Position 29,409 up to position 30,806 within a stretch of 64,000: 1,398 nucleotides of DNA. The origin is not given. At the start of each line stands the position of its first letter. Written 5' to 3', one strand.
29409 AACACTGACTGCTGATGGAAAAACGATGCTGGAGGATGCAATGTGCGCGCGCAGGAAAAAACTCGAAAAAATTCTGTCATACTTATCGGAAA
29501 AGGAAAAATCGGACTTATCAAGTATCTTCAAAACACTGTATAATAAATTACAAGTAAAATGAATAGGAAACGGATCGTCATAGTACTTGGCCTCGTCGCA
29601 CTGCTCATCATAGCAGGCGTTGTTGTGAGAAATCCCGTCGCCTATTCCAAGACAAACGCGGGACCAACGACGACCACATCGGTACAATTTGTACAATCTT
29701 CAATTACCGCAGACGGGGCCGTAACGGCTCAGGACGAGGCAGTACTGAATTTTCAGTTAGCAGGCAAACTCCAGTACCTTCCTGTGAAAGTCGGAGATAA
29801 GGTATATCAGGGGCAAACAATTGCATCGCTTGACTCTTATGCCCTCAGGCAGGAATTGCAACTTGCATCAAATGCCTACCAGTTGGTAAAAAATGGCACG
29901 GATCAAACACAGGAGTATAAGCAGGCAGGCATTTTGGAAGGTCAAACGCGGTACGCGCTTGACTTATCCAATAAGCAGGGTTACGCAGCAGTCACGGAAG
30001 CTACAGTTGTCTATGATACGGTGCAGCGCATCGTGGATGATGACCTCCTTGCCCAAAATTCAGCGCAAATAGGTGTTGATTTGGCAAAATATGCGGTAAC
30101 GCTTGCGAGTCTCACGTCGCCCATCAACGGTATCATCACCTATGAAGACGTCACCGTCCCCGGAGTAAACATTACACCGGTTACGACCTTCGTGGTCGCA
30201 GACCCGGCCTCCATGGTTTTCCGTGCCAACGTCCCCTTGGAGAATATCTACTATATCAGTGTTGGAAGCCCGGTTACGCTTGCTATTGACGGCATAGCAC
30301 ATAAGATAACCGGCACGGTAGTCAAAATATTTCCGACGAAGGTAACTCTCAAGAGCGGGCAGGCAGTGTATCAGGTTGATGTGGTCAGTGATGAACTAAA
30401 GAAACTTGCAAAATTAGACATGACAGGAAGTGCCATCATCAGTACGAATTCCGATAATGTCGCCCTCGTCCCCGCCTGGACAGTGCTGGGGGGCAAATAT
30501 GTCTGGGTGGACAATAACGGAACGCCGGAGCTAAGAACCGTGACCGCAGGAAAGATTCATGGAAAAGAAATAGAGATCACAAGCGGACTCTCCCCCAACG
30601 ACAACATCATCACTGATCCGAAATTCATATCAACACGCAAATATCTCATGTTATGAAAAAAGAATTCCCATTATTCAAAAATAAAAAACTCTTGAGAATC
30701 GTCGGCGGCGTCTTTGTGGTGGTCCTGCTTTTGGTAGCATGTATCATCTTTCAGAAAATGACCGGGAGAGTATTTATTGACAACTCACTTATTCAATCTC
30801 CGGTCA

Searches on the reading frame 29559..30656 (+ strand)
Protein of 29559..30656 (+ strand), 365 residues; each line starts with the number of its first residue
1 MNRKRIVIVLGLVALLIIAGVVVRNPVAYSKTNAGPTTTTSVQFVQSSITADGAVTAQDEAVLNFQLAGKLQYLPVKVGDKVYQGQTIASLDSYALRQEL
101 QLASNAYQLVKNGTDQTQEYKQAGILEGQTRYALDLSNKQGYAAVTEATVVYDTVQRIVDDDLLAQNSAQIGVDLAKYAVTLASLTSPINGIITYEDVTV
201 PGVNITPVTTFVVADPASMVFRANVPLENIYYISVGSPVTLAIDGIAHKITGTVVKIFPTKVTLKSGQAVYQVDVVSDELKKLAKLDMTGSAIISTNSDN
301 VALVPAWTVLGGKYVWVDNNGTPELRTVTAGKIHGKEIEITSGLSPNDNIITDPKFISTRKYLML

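Call 41: search_protein_families(library=pfam, proteins=[window:29559-30656:+], max_evalue=0.001)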
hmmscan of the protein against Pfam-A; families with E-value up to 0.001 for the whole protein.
window:29559-30656:+ (365 aa): 2 families
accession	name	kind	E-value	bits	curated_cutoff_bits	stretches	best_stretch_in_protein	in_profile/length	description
PF16576.10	HlyD_D23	-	2.8e-07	30.5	30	1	46-260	3-187/214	Barrel-sandwich domain of CusB or HlyD membrane-fusion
PF13533.13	Biotin_lipoyl_2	-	0.00054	20.2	29.8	0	63-92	3-32/32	Biotin-lipoyl like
